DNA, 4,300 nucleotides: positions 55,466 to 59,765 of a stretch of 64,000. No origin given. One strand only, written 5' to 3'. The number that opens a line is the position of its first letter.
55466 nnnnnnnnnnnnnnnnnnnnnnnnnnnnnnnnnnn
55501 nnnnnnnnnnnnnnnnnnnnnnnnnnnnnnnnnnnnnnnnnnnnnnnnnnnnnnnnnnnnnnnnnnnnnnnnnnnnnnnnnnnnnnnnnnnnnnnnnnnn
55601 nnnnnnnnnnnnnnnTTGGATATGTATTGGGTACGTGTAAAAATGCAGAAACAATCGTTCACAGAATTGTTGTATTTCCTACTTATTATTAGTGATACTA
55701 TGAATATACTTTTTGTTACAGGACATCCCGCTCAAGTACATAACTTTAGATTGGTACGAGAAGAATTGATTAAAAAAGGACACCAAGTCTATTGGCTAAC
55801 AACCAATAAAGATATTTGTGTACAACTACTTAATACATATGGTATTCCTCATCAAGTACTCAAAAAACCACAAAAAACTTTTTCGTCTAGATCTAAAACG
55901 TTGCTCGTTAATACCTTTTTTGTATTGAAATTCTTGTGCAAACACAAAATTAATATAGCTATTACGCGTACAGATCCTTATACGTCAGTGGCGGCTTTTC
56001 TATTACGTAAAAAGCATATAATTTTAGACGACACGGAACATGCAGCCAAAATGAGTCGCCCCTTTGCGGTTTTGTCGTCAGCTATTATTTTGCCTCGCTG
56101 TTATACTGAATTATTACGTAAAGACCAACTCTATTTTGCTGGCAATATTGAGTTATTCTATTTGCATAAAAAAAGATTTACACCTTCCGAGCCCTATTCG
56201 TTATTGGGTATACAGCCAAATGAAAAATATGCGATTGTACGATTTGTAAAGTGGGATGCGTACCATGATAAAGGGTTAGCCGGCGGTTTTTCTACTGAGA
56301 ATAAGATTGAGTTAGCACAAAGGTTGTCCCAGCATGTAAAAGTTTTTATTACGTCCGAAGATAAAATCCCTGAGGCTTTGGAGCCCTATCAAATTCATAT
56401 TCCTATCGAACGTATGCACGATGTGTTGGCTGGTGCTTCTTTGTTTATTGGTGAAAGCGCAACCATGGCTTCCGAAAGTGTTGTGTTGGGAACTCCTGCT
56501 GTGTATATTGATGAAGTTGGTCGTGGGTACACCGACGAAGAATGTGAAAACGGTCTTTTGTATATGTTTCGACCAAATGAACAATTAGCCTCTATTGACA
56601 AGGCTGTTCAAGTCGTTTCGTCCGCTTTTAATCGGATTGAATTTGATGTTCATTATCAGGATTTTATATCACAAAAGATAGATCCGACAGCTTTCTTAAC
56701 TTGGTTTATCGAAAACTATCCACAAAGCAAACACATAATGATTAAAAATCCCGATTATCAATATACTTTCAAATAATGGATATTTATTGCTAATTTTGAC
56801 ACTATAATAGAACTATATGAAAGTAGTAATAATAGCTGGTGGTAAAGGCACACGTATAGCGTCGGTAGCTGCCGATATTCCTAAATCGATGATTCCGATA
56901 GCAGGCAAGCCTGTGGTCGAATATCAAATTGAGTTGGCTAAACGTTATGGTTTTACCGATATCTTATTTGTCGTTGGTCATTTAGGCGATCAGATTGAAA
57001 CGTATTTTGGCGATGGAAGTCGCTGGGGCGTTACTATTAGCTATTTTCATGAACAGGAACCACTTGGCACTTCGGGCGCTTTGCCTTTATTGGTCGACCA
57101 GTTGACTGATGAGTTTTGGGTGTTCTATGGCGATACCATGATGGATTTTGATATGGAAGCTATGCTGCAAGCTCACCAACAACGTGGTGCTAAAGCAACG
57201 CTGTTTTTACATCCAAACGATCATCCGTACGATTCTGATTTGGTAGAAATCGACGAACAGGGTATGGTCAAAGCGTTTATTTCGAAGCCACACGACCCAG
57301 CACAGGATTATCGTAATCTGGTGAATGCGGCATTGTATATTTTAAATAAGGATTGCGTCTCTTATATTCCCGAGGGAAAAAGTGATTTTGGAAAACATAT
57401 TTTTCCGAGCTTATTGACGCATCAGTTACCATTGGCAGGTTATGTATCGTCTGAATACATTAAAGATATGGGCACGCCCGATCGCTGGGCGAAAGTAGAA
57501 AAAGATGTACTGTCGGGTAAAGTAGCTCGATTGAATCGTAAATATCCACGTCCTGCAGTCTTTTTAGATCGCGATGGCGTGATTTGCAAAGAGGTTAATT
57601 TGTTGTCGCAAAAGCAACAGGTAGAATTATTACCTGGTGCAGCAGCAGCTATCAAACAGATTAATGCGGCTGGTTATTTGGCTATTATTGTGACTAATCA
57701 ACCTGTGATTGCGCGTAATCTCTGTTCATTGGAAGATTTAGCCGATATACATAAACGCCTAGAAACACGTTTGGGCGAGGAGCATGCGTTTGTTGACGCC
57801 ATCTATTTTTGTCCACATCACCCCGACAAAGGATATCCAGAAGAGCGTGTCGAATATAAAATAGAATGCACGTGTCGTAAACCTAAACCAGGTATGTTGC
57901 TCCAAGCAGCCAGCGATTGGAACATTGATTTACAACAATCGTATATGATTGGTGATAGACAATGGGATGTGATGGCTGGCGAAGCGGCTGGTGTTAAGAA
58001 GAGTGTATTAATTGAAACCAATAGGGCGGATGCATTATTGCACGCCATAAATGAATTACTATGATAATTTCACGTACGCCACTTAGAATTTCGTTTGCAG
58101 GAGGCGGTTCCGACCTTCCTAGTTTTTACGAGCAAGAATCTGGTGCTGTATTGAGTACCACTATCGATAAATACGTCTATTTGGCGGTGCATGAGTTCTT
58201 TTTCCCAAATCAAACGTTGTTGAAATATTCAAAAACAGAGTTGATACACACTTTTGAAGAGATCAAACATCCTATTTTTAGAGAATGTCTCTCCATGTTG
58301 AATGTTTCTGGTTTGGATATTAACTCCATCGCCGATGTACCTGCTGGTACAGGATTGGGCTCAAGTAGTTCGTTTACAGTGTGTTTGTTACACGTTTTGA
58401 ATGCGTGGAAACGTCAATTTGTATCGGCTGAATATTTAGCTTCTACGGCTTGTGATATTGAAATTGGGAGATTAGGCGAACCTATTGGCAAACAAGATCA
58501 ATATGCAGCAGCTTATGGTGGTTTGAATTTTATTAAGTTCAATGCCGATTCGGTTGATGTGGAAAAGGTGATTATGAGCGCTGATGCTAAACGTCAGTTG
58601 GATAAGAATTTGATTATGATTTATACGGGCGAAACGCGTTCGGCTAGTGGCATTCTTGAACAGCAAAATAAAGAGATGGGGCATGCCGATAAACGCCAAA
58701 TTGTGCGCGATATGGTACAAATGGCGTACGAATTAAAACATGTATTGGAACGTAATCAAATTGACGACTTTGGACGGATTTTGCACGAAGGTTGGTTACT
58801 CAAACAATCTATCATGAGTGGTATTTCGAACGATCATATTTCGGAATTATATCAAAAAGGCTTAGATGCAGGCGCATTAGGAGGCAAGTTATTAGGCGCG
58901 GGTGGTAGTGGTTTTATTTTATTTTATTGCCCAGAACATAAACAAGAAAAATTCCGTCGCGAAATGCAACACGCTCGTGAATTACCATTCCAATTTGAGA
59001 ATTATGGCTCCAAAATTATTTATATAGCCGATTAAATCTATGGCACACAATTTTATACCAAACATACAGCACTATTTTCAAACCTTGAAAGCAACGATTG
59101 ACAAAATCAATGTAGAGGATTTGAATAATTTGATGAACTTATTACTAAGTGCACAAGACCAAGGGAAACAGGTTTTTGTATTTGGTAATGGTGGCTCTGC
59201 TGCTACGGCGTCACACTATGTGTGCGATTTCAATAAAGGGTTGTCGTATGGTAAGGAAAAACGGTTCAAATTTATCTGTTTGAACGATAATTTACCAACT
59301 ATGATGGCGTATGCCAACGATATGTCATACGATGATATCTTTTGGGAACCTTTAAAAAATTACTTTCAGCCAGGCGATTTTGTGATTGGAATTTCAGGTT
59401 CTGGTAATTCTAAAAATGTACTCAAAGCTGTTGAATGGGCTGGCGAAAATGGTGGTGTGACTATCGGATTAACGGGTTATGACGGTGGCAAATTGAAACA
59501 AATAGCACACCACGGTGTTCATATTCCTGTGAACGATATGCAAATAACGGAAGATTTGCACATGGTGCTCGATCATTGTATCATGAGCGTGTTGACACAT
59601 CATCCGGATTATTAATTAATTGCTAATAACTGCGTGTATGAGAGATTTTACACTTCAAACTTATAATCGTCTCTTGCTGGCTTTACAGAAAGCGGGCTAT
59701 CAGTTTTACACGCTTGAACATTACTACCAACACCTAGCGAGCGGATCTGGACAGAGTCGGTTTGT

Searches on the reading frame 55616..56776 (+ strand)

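Call 48: search_protein_families(library=pfam, proteins=[window:55616-56776:+], max_evalue=0.001)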
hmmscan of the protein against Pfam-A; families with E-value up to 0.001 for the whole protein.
window:55616-56776:+ (386 aa): 0 families

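Call 60: search_protein_families(library=pfam, proteins=[window:55616-56776:+], max_evalue=0.1)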
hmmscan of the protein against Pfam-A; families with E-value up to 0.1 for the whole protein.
window:55616-56776:+ (386 aa): 2 families
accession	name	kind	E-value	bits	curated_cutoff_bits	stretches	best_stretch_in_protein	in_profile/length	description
PF04007.18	DUF354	-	0.0037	16.8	22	1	40-296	12-283/349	Protein of unknown function (DUF354)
PF03033.26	Glyco_transf_28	-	0.069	13.7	26.2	0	47-89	18-60/139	Glycosyltransferase family 28 N-terminal domain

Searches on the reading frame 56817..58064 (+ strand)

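Call 60: search_protein_families(library=pfam, proteins=[window:56817-58064:+], max_evalue=0.1)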
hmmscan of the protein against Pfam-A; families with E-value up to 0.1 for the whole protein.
window:56817-58064:+ (415 aa): 9 families
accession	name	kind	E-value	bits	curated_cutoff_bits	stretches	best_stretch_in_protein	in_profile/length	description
PF00483.29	NTP_transferase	-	7.6e-34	117.8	21.2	1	2-232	1-243/245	Nucleotidyl transferase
PF00702.32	Hydrolase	-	4.9e-11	43.8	26.4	1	256-392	84-191/191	haloacid dehalogenase-like hydrolase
PF13242.12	Hydrolase_like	-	3.4e-10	40.1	22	1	353-405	2-54/75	HAD-hyrolase-like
PF12804.13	NTP_transf_3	-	5.2e-10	40.2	27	1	3-136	1-127/160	MobA-like NTP transferase domain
PF13419.12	HAD_2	-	1.5e-07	32.2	23.8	1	352-394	132-174/178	Haloacid dehalogenase-like hydrolase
PF13344.12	Hydrolase_6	-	0.00025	21.5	27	1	248-300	1-44/101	Haloacid dehalogenase-like hydrolase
PF08645.17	PNK3P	-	0.0011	19.2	22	1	275-380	34-125/161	Polynucleotide kinase 3 phosphatase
PF01128.25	IspD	-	0.0047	17.1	27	1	1-58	1-55/221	2-C-methyl-D-erythritol 4-phosphate cytidylyltransferase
PF12710.13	HAD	-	0.049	14.5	27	0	271-385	85-185/189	haloacid dehalogenase-like hydrolase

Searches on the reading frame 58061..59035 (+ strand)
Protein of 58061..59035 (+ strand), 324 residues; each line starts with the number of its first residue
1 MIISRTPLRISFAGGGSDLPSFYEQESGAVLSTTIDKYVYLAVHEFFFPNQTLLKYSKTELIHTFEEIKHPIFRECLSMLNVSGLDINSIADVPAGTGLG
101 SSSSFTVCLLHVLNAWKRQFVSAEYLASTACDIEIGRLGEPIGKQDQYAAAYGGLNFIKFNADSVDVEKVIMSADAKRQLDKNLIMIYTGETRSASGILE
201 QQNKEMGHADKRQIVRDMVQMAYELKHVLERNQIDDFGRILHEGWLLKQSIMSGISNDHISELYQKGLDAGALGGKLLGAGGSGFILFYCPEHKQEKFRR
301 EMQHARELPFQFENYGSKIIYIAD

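Call 60: search_protein_families(library=pfam, proteins=[window:58061-59035:+], max_evalue=0.1)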
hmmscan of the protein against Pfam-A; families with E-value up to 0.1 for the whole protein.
window:58061-59035:+ (324 aa): 2 families
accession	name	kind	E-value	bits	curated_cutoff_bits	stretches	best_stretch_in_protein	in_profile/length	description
PF00288.32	GHMP_kinases_N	-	3e-13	50.2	22.3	1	78-154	15-87/87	GHMP kinases N terminal domain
PF08544.19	GHMP_kinases_C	-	2.6e-08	34.6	21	1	228-302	4-79/85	GHMP kinases C terminal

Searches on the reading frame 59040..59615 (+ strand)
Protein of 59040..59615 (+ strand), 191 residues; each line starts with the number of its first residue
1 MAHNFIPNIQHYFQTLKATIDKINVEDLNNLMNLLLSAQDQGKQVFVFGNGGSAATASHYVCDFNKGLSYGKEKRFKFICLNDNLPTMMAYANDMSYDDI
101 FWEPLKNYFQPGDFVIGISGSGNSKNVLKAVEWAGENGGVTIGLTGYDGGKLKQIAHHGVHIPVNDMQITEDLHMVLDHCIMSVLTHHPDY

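Call 60: search_protein_families(library=pfam, proteins=[window:59040-59615:+], max_evalue=0.1)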
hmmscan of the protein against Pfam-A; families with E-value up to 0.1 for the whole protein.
window:59040-59615:+ (191 aa): 3 families
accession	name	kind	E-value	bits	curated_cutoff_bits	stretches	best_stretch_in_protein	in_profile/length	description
PF13580.11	SIS_2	-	6.2e-16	59.1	27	1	11-146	1-138/138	SIS domain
PF01380.27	SIS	-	2.5e-09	37.4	25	1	92-166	34-108/131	SIS domain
PF17103.10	Stealth_CR4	-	0.028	14.8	27.4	1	74-85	6-17/55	Stealth protein CR4, conserved region 4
